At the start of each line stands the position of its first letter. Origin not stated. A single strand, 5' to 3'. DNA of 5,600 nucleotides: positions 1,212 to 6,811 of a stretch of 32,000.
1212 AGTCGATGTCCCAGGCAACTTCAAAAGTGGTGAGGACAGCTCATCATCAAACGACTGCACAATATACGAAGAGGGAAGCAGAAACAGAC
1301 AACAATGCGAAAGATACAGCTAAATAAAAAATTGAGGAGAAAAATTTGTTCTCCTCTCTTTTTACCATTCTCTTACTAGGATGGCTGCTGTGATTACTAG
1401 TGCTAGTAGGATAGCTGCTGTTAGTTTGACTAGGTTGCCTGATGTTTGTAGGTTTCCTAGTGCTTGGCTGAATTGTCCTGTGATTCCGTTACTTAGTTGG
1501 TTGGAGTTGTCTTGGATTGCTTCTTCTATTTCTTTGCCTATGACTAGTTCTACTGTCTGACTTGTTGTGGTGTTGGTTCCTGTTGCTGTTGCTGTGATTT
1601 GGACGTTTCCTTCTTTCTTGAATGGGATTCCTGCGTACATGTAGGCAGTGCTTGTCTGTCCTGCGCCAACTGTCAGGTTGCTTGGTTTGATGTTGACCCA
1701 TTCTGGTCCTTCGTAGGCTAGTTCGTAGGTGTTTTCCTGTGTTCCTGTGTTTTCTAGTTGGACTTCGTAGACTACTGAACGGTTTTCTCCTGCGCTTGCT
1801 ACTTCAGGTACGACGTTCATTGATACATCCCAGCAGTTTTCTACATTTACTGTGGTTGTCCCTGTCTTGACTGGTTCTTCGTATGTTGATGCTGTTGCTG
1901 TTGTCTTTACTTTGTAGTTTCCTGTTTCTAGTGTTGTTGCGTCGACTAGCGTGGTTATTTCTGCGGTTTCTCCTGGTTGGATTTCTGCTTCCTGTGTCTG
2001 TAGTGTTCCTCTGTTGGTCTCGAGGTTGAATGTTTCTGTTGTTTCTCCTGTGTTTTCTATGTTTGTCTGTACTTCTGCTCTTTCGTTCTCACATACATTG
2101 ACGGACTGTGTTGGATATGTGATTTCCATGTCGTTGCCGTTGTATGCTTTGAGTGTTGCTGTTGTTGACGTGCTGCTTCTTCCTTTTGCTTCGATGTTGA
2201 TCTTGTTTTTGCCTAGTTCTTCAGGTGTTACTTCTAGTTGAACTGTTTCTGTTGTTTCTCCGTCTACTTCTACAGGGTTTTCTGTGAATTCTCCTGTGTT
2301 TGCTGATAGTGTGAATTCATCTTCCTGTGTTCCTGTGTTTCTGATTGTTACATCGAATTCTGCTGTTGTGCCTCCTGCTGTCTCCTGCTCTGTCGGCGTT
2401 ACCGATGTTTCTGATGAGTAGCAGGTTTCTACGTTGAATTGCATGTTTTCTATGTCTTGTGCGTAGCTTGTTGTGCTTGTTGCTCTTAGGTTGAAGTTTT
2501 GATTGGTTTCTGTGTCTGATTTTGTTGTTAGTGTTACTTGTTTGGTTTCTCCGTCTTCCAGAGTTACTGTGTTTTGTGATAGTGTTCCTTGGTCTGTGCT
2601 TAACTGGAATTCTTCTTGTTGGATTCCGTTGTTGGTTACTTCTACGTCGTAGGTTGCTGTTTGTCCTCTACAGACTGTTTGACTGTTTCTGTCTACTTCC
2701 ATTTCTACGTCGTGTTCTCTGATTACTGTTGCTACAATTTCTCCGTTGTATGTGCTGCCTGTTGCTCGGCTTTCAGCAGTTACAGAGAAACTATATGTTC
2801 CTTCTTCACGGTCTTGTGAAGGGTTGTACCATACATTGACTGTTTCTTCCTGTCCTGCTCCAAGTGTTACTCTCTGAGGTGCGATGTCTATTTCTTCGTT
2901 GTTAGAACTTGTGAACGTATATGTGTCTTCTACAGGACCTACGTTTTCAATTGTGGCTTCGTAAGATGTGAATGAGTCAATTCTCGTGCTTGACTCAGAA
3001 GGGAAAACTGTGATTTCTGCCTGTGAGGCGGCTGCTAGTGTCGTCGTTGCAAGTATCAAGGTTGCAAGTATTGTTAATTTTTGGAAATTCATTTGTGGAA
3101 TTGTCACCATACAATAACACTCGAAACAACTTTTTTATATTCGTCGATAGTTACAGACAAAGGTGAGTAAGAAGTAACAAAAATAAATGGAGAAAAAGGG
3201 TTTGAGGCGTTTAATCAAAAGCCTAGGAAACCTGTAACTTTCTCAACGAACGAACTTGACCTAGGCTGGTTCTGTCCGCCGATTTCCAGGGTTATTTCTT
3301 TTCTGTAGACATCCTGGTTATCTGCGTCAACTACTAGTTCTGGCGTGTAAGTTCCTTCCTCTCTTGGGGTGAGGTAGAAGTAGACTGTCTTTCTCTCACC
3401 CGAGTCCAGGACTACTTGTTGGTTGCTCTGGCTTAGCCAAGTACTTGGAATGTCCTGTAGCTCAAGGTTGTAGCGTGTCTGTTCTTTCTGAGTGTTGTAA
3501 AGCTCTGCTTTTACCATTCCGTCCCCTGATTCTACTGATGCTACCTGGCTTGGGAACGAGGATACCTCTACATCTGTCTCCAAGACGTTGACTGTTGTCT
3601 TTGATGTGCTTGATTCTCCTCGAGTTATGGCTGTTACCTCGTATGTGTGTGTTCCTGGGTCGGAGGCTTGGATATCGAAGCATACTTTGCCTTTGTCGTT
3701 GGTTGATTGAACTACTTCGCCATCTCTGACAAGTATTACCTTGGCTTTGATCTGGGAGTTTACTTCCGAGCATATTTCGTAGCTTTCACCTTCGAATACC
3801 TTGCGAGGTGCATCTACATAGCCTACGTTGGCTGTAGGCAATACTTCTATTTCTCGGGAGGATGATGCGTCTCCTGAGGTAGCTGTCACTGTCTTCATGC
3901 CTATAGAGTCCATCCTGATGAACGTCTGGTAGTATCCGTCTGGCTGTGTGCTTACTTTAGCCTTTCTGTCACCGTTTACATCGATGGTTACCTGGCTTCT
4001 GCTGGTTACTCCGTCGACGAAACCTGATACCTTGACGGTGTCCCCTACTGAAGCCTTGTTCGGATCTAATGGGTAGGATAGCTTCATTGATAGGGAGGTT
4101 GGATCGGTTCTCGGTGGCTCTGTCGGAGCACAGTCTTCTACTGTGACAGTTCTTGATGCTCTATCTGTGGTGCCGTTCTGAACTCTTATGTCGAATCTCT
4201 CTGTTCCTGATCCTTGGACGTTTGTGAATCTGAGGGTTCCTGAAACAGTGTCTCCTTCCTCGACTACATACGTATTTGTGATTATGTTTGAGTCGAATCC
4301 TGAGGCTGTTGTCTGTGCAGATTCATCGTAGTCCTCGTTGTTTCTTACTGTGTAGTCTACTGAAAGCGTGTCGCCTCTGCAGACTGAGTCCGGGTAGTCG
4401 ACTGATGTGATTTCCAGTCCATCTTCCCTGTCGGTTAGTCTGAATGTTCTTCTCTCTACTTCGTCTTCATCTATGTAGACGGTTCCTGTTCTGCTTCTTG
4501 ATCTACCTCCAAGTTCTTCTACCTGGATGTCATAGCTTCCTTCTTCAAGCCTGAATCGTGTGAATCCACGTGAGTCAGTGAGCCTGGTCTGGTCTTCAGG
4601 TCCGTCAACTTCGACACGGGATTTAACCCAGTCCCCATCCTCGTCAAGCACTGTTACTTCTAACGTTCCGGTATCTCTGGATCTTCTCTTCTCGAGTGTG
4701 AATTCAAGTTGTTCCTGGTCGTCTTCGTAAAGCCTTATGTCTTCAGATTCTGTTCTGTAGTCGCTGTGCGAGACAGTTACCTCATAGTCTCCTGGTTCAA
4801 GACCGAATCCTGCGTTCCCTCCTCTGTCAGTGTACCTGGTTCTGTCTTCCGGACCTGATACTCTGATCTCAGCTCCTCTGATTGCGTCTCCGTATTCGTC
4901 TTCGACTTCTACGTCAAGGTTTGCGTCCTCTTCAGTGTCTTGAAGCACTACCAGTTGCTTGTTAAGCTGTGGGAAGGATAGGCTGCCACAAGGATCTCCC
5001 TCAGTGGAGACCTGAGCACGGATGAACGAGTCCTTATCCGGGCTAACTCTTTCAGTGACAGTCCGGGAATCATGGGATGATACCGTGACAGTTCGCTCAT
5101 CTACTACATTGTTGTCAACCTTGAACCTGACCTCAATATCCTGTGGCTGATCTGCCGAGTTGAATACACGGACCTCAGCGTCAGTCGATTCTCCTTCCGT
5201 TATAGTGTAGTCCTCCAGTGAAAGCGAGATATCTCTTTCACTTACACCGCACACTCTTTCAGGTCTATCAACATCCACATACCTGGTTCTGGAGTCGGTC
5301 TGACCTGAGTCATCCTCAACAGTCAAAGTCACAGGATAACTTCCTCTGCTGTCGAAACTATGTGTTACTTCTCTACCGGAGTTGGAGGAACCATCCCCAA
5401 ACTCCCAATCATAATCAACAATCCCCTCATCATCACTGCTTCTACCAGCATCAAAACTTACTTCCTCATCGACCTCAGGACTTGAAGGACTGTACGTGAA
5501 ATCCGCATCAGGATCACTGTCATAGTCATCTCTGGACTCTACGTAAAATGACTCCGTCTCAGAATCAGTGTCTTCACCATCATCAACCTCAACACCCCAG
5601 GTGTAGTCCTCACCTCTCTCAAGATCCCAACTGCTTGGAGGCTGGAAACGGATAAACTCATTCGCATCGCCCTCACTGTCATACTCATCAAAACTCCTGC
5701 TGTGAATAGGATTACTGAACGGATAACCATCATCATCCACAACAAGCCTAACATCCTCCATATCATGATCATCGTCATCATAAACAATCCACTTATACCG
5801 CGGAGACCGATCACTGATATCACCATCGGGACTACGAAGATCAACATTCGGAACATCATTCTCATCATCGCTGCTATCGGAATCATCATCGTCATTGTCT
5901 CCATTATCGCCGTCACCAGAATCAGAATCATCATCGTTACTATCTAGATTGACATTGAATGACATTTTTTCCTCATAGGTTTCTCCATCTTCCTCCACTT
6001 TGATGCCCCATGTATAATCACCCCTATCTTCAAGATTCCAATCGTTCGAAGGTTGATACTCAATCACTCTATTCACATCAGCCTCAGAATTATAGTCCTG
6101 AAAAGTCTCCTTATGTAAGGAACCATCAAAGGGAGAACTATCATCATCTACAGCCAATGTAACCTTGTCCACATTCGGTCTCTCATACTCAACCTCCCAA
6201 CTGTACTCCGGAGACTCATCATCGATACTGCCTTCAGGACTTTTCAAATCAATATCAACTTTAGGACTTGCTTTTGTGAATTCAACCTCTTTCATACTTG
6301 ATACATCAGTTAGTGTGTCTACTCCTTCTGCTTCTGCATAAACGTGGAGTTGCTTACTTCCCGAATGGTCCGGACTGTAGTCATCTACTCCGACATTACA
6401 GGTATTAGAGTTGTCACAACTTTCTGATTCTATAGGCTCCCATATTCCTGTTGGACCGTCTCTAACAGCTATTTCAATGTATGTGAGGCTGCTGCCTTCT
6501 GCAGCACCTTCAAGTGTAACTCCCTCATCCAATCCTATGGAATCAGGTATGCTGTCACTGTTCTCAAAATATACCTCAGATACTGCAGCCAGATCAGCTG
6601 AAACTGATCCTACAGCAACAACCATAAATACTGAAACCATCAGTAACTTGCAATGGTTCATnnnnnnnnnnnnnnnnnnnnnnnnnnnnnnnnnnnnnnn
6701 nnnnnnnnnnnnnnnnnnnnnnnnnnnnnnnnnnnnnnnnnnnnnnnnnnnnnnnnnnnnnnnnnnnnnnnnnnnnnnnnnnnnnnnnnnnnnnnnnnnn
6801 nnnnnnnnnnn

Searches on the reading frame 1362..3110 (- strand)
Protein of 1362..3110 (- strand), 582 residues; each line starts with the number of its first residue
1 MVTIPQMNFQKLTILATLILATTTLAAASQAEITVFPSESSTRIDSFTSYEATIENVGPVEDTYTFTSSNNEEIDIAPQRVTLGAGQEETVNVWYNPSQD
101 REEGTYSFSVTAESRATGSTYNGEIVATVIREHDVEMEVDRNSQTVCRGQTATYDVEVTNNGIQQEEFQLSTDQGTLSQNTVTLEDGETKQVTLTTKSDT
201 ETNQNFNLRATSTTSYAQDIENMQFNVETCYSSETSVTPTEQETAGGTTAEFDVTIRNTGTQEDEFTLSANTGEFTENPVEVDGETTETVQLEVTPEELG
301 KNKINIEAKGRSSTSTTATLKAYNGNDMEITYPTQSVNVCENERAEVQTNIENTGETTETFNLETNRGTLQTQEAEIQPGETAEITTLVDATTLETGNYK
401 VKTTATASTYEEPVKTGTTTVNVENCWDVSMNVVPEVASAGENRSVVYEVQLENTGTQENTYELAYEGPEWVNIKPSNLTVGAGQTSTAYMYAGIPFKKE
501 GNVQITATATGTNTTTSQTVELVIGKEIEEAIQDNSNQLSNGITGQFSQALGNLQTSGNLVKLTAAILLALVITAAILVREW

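Call 76: search_protein_families(library=pfam, proteins=[window:1362-3110:-], max_evalue=0.001)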
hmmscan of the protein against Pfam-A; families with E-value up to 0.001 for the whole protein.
window:1362-3110:- (582 aa): 9 families
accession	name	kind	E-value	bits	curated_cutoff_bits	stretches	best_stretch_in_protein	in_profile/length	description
PF04465.17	DUF499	-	4.3e-12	45.1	23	2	236-318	809-891/1024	Protein of unknown function (DUF499)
PF11614.14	FixG_C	-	6.8e-11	42.8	25.6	1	447-518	34-110/119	IG-like fold at C-terminal of FixG, putative oxidoreductase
PF22544.2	HYDIN_VesB_CFA65-like_Ig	-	2.4e-10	41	25.5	1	46-114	19-88/100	HYDIN/CFA65/VesB-like, Ig-like domain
PF22076.2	Cep192_D6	-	2.7e-08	34.4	35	0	247-303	19-75/101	Cep192 domain 6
PF06280.18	fn3_5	-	1.4e-06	29.4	27.6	1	247-323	7-84/112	Fn3-like domain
PF24507.1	Ig_CFAP65_4th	-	2.5e-05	25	27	0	53-99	3-50/76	CFAP65, fourth Ig-like domain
PF17766.7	fn3_6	-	0.00011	22.7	26.4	0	48-108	19-81/99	Fibronectin type-III domain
PF22067.2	Cep192_D3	-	0.00058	20.4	27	0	53-103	24-75/99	Cep192 domain 3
PF05506.17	PLipase_C_C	-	0.00098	20.4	24.4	0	53-113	17-70/80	Bacterial phospholipase C, C-terminal domain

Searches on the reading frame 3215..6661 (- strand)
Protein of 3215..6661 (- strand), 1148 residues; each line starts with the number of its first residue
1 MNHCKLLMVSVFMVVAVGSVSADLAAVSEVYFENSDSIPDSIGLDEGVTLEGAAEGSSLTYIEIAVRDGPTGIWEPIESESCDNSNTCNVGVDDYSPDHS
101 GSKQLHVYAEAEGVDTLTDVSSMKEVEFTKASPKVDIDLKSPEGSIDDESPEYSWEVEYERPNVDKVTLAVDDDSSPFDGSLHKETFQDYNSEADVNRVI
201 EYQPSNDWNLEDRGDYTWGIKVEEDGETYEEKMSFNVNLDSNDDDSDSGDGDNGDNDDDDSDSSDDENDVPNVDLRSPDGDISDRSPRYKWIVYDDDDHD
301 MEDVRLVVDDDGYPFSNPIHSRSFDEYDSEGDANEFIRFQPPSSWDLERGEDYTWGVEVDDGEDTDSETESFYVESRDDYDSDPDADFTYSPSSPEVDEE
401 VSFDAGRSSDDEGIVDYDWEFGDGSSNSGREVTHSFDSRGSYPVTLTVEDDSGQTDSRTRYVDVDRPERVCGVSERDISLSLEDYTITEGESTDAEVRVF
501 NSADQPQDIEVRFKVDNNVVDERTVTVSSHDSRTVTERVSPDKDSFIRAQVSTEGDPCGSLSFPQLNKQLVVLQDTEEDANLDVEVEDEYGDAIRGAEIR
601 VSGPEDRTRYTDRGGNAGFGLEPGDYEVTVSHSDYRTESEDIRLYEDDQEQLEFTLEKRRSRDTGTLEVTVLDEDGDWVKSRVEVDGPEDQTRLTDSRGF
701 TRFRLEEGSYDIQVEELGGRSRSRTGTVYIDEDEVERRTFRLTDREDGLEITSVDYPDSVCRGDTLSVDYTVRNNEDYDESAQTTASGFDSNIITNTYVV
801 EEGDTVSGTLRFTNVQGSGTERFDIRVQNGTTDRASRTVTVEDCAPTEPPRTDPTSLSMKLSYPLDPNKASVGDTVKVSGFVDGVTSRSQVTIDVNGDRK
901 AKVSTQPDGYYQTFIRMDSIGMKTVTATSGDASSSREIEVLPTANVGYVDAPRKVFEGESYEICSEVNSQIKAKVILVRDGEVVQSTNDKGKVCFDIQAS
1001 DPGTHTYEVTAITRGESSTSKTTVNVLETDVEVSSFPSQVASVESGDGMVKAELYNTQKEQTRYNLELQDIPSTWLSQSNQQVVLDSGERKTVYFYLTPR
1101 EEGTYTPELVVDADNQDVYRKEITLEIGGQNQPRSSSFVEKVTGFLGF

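Call 76: search_protein_families(library=pfam, proteins=[window:3215-6661:-], max_evalue=0.001)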
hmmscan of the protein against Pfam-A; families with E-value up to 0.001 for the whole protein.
window:3215-6661:- (1148 aa): 5 families
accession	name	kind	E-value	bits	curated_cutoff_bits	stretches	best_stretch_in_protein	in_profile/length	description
PF18911.6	PKD_4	-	4.6e-19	68.7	27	1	383-462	3-83/85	PKD domain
PF00801.26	PKD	-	3.8e-16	59.3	23.5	1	388-460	2-77/80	PKD domain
PF13620.12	CarboxypepD_reg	-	3.9e-14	53.2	32.3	1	585-657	5-82/82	Carboxypeptidase regulatory-like domain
PF13715.12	CarbopepD_reg_2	-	5.1e-06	26.9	32.2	0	589-658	9-78/88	CarboxypepD_reg-like domain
PF25788.1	Ig_Rha78A_N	-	0.00018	22.2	27.4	0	282-369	15-93/105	Rha78A-like, N-terminal immunoglobulin domain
